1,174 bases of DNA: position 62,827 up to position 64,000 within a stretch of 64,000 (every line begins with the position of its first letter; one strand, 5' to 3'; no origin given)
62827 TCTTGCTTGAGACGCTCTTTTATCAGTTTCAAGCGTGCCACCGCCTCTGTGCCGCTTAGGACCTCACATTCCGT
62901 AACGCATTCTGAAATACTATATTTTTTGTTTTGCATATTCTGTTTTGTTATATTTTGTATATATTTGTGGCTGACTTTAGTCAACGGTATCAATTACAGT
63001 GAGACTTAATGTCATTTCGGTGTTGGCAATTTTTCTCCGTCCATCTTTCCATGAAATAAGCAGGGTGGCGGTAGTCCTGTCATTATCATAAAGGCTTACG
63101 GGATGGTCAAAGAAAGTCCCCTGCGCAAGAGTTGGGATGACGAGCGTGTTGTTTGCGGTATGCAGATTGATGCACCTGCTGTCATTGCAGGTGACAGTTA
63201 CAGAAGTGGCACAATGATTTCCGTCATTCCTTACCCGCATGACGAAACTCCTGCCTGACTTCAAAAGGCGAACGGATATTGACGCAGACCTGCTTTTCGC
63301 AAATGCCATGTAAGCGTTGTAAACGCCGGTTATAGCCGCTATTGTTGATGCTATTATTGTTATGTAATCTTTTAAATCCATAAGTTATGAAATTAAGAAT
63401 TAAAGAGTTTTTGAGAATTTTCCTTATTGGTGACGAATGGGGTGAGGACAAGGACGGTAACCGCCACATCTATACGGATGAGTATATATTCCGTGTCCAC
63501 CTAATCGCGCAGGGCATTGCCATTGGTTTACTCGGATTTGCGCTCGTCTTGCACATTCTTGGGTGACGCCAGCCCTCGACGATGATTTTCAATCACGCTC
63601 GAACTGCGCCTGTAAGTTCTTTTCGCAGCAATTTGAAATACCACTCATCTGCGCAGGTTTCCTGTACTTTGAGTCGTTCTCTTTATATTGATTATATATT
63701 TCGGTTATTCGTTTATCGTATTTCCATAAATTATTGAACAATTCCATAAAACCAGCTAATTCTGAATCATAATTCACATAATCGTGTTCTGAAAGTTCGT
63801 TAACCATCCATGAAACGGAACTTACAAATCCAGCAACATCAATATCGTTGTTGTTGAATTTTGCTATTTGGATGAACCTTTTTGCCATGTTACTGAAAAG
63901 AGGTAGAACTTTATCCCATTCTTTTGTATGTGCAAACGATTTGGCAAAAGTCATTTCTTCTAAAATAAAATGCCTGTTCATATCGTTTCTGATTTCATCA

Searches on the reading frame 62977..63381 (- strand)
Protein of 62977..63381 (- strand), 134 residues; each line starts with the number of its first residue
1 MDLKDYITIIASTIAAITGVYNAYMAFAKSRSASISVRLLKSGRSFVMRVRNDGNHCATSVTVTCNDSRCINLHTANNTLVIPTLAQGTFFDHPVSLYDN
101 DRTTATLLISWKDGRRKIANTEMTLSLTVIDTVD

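Call 10: search_protein_families(library=pfam, proteins=[window:62977-63381:-], max_evalue=0.01)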
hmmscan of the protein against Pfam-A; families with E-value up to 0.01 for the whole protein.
window:62977-63381:- (134 aa): 0 families

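Call 33: find_related_loci(query=window:62977-63381:-, collection=viral_contigs, flank=10000)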
Query window:62977-63381:- (134 aa) in viral_contigs; peptide patterns used: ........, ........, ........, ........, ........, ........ (x = any residue, [..] = any of these).
7 stretches matched a pattern, but none encodes a relative of the query by tblastn (E <= 1e-3).

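Call 34: list_cluster_members(proteins=[P0001, window:61852-62319:-, window:62977-63381:-, window:63589-63981:-, window:61297-61632:+, window:60971-61288:+])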
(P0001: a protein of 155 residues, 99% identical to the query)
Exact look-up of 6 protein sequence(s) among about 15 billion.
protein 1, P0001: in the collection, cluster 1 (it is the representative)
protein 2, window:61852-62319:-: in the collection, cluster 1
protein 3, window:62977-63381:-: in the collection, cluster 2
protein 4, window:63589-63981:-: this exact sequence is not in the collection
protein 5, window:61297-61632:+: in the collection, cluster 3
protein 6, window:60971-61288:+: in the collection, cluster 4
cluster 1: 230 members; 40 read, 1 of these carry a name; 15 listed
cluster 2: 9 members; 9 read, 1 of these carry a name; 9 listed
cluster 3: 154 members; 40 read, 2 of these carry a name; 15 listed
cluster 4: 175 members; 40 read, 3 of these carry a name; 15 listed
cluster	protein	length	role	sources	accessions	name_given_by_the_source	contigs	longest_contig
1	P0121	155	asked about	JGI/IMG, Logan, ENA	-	hypothetical protein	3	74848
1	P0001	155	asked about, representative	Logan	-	-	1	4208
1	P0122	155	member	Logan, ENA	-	-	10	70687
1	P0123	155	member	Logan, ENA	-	-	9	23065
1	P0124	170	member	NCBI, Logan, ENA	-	-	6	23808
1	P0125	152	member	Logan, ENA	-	-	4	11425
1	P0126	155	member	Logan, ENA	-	-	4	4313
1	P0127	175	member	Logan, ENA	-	-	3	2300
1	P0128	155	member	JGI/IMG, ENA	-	-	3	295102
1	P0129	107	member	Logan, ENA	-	-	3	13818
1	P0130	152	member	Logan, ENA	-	-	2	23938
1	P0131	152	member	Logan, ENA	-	-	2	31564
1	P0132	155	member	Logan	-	-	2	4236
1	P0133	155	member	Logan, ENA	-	-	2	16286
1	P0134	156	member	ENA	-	-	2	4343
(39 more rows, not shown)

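Call 35: find_encoding_contigs(protein=window:62977-63381:-, flank=10000, max_places=10)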
Protein window:62977-63381:- (134 aa): 16 contigs read that carry it; 10 places shown.
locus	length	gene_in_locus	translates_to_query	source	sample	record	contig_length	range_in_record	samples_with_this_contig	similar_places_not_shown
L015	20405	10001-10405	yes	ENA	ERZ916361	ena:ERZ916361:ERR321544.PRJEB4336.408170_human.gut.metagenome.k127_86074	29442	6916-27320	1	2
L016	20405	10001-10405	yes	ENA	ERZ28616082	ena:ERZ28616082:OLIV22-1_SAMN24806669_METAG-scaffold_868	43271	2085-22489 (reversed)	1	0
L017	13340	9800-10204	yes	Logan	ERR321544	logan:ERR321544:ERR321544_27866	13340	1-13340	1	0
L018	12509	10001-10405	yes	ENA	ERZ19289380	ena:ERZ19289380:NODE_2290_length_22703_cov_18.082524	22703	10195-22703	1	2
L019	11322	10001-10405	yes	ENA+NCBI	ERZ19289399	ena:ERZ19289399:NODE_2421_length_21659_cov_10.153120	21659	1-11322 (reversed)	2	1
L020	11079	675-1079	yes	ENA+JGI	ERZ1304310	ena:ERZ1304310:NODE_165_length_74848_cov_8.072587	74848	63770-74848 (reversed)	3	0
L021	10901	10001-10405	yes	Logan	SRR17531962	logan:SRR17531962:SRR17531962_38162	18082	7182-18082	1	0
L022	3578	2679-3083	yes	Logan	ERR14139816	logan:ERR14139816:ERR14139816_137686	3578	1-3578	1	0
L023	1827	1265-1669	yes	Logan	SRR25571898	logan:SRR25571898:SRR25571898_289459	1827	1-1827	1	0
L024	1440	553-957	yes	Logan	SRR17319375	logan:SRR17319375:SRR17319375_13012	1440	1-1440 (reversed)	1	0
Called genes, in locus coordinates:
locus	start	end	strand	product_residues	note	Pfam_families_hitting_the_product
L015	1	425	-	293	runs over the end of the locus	PF03837:RecT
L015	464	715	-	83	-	-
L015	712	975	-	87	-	-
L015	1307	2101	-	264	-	PF01145:Band_7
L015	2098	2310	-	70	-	-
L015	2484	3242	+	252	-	-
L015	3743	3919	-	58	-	-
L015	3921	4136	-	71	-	PF12728:HTH_17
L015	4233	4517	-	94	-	-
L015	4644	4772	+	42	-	-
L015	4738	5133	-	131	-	-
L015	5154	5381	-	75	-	-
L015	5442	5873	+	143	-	-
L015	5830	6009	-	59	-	-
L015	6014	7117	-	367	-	PF03738:GSP_synth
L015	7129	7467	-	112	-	-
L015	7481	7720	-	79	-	-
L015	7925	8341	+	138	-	PF01381:HTH_3 (weak)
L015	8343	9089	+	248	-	-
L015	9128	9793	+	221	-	-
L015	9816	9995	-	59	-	-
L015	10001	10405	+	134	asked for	-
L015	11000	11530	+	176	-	-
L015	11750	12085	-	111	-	PF01381:HTH_3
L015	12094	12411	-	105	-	PF05015:HigB-like_toxin (weak)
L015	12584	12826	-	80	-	-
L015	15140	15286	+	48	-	-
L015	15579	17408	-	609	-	PF03572:Peptidase_S41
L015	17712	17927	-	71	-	-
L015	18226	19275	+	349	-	PF00710:Asparaginase, PF17763:Asparaginase_C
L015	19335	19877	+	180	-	PF00210:Ferritin (faint), PF02915:Rubrerythrin, PF21349:RUBY_RBDX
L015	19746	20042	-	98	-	-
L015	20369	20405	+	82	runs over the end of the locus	PF00583:Acetyltransf_1, PF13508:Acetyltransf_7, PF13673:Acetyltransf_10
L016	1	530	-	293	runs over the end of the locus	PF03837:RecT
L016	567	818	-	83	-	-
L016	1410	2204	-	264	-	PF01145:Band_7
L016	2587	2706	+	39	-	-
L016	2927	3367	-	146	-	-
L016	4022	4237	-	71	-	PF12728:HTH_17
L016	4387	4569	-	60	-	-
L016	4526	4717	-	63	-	-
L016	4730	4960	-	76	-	-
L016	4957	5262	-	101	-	-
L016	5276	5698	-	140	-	-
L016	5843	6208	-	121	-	-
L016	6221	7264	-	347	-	-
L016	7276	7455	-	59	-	-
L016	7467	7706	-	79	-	-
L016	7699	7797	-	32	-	-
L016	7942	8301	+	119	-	PF13443:HTH_26 (weak)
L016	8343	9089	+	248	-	-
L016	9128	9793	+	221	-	-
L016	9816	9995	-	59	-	-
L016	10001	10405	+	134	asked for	-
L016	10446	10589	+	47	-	-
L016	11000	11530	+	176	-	-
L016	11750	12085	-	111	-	PF01381:HTH_3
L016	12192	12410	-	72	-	-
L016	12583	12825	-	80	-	-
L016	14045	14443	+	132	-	-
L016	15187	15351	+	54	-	-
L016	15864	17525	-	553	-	-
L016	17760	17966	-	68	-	-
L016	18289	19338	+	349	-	PF00710:Asparaginase, PF17763:Asparaginase_C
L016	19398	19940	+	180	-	PF00210:Ferritin (faint), PF02915:Rubrerythrin, PF21349:RUBY_RBDX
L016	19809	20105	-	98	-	-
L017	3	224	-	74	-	?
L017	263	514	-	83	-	-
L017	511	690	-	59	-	-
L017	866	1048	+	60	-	-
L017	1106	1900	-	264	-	PF01145:Band_7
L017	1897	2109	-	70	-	-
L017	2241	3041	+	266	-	-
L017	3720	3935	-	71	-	PF12728:HTH_17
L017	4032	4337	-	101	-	-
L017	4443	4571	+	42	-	-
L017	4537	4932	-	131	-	-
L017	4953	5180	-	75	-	-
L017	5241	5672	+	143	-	-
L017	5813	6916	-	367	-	PF03738:GSP_synth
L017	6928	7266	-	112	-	-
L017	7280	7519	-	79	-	-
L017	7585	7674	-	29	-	-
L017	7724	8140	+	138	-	PF01381:HTH_3 (weak)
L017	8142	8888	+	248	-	-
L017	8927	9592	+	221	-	-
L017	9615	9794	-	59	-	-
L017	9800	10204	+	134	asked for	-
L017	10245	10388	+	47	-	-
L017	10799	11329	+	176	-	-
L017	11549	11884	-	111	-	PF01381:HTH_3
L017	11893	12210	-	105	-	PF05015:HigB-like_toxin (weak)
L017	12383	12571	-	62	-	-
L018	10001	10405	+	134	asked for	-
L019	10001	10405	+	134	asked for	-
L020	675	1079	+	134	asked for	-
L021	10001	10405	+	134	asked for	-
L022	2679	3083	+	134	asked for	-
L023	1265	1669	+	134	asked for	-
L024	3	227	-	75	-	?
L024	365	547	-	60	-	-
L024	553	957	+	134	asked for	-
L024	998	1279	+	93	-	-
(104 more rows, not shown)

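Call 58: search_protein_families(library=pfam, proteins=[L015:7925-8341:+, L015:8343-9089:+, L015:9128-9793:+, L015:3921-4136:-], max_evalue=0.01)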
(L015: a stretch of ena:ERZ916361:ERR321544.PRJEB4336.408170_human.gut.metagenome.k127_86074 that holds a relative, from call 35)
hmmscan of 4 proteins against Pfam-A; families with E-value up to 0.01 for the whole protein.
L015:7925-8341:+ (138 aa): 6 families
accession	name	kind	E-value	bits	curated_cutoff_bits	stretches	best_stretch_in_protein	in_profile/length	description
PF01381.28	HTH_3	-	3.7e-06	27.3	23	1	13-66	1-55/55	Helix-turn-helix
PF12844.13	HTH_19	-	3e-05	24.3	30.2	1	11-71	2-63/64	Helix-turn-helix domain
PF02376.21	CUT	-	0.002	18.6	24.4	1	6-50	7-49/79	CUT domain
PF17762.8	HTH_ParB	-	0.0026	18.3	22.6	0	9-57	8-56/102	ParB HTH domain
PF13744.12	HTH_37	-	0.0034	17.6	27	1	7-44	17-54/80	Helix-turn-helix domain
PF04814.19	HNF-1_N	-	0.0037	18.1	29.7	1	6-42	119-155/175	Hepatocyte nuclear factor 1 (HNF-1), N terminus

L015:8343-9089:+ (248 aa): 0 families

L015:9128-9793:+ (221 aa): 1 family
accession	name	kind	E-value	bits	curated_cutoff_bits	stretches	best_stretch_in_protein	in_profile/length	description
PF23828.1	DUF7198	-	0.0015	18.5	27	1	46-192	8-111/236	Family of unknown function (DUF7198)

L015:3921-4136:- (71 aa): 1 family
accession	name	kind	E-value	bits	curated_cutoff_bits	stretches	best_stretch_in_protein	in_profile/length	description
PF12728.13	HTH_17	-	5.5e-09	36.6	27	1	19-68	1-50/51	Helix-turn-helix domain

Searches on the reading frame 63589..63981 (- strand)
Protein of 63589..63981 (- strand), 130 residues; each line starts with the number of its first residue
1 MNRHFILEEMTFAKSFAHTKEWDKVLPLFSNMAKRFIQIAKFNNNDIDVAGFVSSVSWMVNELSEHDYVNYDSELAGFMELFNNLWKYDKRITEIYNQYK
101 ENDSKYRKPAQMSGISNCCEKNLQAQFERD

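Call 10: search_protein_families(library=pfam, proteins=[window:63589-63981:-], max_evalue=0.01)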
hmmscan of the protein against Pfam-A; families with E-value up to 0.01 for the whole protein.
window:63589-63981:- (130 aa): 0 families

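Call 20: find_encoding_contigs(protein=window:63589-63981:-, flank=10000, max_places=8)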
Protein window:63589-63981:- (130 aa): no gene with exactly this product is on record in the collection.
